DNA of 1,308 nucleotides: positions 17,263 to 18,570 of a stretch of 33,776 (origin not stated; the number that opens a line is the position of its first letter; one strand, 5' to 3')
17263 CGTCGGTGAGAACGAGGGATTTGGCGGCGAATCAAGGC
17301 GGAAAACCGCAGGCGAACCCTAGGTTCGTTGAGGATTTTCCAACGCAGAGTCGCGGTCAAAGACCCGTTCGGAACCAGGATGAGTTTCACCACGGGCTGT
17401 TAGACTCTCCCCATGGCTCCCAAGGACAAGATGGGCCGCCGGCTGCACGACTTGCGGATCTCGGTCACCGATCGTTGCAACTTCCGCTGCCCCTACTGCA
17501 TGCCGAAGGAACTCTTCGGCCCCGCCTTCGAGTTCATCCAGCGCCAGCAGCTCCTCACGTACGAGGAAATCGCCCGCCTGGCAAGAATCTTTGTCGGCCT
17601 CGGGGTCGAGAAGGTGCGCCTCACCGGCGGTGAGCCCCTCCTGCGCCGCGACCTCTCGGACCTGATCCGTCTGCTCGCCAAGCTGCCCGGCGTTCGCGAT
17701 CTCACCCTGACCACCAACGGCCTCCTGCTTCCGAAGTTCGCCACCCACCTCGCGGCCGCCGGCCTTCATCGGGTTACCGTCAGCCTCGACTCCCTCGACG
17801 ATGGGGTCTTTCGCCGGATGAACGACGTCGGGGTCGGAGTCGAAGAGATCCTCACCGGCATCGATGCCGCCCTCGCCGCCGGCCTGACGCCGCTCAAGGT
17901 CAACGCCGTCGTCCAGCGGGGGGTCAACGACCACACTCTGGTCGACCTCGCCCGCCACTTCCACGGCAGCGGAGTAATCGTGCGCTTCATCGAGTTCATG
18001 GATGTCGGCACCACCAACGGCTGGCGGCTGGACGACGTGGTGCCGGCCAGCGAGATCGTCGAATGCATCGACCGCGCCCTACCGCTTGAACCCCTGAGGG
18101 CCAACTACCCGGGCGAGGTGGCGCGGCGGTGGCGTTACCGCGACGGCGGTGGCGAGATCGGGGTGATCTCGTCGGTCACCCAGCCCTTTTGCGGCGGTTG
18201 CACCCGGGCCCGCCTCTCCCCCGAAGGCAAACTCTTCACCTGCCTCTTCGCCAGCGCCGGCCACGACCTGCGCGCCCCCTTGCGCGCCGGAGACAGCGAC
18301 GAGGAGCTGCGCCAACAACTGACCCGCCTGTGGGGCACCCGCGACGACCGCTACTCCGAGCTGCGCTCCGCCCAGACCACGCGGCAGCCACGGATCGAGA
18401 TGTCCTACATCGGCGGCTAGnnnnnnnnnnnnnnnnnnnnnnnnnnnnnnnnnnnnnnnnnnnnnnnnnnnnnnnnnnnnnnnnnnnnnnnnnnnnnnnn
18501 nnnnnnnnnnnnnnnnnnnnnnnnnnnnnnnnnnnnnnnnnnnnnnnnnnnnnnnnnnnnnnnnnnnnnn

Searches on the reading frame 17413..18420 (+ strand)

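Call 66: search_protein_families(library=pfam, proteins=[window:17413-18420:+], max_evalue=0.001)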
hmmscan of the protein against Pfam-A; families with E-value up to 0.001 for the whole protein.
window:17413-18420:+ (335 aa): 3 families
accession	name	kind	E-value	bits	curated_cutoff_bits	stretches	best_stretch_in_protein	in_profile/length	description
PF06463.18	Mob_synth_C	-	8.3e-37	126.4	37.4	1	189-315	2-127/128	Molybdenum Cofactor Synthesis C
PF04055.27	Radical_SAM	-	7.2e-35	121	29.5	1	16-181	1-164/166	Radical SAM superfamily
PF13353.11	Fer4_12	-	0.00023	21.9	22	1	20-92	13-78/137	4Fe-4S single cluster domain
